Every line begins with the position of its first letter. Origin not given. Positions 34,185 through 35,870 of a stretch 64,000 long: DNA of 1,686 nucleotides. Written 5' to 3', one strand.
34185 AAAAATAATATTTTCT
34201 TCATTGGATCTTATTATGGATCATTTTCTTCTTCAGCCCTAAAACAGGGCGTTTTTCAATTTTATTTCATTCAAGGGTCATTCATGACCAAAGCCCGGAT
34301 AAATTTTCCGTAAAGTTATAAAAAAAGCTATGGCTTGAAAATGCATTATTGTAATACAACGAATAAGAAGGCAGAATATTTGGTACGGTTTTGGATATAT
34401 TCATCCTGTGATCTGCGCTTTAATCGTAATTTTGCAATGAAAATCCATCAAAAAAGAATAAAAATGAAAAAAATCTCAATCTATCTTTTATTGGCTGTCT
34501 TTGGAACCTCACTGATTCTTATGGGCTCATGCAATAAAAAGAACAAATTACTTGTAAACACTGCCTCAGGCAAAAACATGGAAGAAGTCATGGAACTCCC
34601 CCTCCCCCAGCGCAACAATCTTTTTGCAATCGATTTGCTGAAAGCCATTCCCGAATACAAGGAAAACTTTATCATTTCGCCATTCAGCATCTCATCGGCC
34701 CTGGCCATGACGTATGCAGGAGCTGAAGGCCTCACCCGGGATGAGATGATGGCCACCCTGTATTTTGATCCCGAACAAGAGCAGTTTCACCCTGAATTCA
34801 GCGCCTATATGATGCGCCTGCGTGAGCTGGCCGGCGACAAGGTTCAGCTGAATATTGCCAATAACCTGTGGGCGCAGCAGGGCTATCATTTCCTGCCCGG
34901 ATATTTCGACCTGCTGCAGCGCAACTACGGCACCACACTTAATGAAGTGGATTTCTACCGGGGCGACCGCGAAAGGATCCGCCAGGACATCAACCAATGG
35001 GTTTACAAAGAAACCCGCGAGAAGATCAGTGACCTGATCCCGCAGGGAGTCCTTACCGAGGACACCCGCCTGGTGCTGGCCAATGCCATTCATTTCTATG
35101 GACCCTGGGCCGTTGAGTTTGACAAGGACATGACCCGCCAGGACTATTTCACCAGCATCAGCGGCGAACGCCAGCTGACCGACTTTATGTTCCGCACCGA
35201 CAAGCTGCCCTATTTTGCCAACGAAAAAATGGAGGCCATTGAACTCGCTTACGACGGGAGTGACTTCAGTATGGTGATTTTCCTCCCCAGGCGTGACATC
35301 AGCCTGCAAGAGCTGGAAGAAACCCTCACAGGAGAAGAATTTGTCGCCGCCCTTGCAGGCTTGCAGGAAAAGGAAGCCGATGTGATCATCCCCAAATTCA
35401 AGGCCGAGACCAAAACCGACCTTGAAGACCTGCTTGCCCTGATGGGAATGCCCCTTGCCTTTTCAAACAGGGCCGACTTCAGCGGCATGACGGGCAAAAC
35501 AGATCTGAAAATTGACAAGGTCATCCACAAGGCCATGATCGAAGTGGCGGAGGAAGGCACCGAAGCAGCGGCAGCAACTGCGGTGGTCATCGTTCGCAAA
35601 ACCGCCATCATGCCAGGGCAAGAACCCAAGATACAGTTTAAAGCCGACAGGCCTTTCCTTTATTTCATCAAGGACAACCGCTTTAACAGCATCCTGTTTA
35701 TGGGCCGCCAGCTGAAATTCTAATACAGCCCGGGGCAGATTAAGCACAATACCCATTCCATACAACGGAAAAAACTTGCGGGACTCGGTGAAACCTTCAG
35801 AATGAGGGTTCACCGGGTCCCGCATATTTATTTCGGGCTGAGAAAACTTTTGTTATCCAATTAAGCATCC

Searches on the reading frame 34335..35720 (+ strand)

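Call 57: search_protein_families(library=pfam, proteins=[window:34335-35720:+], max_evalue=1e-8)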
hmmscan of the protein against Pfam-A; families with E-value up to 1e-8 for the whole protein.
window:34335-35720:+ (462 aa): 1 family
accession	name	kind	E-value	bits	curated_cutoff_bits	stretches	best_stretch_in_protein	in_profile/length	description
PF00079.25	Serpin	-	2.5e-106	356.5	27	1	93-458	2-366/370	Serpin (serine protease inhibitor)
